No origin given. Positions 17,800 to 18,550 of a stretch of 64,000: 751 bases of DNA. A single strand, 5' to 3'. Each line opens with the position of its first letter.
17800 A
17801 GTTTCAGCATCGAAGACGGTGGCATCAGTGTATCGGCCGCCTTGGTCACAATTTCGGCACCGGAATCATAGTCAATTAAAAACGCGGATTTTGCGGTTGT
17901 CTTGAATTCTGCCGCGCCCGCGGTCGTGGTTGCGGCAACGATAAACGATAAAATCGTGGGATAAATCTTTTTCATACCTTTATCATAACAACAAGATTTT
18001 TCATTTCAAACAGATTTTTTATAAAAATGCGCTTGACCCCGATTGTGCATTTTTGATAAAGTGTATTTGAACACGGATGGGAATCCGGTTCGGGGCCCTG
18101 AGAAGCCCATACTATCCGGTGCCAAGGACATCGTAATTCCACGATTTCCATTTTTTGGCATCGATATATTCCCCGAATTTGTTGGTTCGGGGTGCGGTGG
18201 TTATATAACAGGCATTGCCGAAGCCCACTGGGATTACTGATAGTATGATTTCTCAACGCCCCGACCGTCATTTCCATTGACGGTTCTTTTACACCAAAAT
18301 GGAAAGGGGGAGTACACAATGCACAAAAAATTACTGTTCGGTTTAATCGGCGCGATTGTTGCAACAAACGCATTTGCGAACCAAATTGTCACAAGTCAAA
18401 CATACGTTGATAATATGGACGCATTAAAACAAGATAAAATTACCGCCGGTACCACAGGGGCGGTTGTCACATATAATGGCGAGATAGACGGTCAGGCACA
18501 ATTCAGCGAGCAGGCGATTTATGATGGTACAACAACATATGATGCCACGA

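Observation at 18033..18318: Conserved ~200-220-nt structured leader with terminator/antiterminator logic upstream of secreted-protein paralogs (copy 1 of 3): candidate unclassified riboswitch/attenuator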

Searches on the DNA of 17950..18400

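Call 5: search_rna_families(source=window, start=17950, end=18400, threshold=evalue, max_evalue=10, show_alignments=3)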
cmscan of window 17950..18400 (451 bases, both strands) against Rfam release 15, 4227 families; matches with E-value up to 10: 2.
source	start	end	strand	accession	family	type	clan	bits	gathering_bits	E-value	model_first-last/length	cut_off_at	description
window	18102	18199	+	RF02716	sno_ncR3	Gene; snRNA; snoRNA; CD-box;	-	13.4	88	5.3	1-75/75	no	Small nucleolar RNA ncR3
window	18159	18174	-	RF03036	osmY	Gene; sRNA;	-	12.5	46.9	3.6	1-72/72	no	osmY RNA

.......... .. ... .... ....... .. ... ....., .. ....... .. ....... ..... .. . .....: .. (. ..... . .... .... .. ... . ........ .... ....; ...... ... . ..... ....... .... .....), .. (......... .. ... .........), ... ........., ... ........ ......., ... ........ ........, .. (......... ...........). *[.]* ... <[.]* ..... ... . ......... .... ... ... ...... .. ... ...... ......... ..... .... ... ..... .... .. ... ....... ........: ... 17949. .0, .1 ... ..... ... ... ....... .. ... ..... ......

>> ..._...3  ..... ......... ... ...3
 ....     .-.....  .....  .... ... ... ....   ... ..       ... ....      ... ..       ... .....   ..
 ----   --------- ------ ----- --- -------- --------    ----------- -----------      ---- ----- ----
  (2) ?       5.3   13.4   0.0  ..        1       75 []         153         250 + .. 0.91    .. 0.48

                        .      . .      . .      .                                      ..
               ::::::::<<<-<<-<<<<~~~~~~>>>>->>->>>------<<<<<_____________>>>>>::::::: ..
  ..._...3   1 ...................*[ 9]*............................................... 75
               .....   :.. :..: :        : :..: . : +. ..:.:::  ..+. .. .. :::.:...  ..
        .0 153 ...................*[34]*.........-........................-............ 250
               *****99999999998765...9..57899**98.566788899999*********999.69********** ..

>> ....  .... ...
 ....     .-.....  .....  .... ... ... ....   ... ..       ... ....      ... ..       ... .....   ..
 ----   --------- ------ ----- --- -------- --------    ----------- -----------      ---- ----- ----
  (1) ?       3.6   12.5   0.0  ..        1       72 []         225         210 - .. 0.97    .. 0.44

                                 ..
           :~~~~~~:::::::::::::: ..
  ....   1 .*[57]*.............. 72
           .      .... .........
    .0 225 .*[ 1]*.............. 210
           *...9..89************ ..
